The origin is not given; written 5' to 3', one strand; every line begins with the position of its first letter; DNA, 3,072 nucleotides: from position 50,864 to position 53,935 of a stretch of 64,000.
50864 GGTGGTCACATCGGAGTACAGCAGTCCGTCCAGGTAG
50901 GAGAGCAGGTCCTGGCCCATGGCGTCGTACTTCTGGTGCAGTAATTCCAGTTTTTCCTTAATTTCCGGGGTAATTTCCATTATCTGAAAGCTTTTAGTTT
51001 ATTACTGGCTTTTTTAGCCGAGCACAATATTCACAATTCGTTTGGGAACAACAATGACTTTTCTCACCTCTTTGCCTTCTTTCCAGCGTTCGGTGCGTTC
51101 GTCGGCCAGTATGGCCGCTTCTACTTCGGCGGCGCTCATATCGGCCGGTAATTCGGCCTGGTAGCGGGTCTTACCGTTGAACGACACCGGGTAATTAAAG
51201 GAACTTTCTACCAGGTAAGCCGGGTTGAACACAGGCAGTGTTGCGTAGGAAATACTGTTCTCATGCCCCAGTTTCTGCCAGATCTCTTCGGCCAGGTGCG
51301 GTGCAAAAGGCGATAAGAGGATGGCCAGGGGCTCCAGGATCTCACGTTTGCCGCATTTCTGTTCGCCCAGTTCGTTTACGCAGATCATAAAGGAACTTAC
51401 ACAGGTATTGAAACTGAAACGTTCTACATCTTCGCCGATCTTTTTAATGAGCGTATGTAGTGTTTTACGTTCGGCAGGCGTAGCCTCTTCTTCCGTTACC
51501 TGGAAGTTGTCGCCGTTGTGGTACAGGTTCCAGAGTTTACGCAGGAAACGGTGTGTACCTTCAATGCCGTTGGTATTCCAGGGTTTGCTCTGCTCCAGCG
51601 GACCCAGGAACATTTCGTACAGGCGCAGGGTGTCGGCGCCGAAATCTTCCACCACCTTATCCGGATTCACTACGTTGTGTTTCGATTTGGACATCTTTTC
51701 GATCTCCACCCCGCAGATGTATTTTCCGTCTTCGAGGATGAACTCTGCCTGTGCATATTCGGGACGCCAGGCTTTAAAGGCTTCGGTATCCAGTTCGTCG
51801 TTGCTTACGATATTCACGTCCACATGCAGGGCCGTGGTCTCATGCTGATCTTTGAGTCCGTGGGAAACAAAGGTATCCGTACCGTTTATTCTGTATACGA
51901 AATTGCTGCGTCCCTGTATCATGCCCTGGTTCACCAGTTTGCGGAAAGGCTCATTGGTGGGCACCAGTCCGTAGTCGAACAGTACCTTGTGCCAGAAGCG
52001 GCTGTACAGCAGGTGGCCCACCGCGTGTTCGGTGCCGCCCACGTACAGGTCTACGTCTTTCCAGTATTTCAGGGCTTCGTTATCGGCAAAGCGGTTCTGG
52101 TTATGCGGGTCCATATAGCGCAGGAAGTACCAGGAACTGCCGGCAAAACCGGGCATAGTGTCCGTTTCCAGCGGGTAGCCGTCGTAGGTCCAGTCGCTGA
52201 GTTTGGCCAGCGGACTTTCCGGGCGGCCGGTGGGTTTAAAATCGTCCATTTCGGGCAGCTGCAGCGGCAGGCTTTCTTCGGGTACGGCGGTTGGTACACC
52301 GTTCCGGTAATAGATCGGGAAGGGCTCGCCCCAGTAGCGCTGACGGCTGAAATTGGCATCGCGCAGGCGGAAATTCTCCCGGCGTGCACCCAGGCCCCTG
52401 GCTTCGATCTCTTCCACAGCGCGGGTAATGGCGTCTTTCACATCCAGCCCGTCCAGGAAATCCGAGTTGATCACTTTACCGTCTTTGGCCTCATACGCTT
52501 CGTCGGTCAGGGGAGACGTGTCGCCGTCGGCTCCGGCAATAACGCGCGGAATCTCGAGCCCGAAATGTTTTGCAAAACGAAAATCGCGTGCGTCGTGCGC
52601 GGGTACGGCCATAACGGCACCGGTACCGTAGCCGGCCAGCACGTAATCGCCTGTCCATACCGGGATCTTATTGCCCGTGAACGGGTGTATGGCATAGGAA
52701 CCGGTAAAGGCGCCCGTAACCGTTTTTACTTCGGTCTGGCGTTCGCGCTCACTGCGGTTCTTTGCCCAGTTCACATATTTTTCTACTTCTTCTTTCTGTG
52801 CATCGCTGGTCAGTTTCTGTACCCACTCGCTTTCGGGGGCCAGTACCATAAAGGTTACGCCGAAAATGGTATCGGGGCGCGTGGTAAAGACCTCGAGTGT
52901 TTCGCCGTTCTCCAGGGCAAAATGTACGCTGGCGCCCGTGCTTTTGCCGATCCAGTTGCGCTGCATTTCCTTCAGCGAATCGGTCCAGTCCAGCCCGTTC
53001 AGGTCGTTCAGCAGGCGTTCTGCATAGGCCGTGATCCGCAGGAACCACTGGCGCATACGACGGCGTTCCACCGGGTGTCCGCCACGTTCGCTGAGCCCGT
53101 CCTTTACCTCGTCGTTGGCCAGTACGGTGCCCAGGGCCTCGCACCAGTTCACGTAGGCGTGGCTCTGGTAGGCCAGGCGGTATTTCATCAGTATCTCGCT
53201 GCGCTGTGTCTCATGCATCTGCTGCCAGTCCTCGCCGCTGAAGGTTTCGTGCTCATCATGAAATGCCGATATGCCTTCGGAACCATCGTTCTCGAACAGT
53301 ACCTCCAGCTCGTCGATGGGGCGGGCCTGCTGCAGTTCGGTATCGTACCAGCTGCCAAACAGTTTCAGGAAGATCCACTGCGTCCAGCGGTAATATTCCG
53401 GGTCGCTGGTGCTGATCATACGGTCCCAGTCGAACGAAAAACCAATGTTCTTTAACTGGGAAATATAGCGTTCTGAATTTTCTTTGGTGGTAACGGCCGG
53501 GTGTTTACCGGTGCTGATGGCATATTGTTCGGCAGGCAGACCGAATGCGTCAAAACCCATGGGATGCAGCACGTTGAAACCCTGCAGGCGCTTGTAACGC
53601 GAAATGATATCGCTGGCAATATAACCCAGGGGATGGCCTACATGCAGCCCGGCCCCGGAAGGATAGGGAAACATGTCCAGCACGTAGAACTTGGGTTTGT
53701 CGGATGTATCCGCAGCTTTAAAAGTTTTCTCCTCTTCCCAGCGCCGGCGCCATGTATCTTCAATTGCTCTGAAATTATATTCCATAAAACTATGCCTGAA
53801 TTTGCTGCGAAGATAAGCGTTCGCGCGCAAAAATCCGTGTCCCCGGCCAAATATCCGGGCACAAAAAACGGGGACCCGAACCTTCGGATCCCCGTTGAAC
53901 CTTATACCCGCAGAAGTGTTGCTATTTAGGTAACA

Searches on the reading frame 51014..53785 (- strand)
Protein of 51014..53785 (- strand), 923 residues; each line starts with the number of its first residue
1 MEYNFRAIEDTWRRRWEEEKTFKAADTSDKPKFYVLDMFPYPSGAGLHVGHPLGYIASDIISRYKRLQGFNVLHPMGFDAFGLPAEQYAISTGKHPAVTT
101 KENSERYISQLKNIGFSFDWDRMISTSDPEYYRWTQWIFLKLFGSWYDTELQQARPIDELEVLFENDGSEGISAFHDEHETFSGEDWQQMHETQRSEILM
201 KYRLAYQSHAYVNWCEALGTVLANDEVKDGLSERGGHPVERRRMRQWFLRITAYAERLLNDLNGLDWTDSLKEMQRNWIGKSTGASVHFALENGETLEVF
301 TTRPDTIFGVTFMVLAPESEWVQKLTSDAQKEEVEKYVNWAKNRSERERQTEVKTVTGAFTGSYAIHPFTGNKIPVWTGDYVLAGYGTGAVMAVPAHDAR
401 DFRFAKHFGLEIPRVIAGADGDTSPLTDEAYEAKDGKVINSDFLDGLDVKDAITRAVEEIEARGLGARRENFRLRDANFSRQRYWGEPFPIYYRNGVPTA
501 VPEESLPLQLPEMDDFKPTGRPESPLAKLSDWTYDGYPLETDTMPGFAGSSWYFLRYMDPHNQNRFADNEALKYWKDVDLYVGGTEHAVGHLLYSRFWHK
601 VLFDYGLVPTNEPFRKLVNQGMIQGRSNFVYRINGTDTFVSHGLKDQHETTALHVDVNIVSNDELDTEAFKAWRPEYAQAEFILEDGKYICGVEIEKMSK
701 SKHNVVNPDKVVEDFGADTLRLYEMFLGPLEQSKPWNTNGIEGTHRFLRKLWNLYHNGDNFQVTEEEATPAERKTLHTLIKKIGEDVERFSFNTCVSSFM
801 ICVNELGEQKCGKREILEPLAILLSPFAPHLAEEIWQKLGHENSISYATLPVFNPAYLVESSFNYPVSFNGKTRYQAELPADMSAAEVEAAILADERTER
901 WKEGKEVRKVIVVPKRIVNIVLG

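Call 26: search_protein_families(library=pfam, proteins=[window:51014-53785:-], max_evalue=0.01)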
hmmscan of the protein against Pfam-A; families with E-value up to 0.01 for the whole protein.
window:51014-53785:- (923 aa): 4 families
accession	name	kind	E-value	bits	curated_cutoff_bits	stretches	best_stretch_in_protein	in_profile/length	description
PF13603.12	tRNA-synt_1_2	-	2.6e-63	213.3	25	1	276-459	1-183/185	Leucyl-tRNA synthetase, editing domain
PF00133.28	tRNA-synt_1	-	2.5e-31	109.3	22.7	3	13-143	3-151/414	tRNA synthetases class I (I, L, M and V)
PF09334.17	tRNA-synt_1g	-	2.7e-24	86.1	20.1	2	38-142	6-107/391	tRNA synthetases class I (M)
PF08264.19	Anticodon_1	-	4e-16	59.6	25.1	1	775-884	7-143/148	Anticodon-binding domain of tRNA ligase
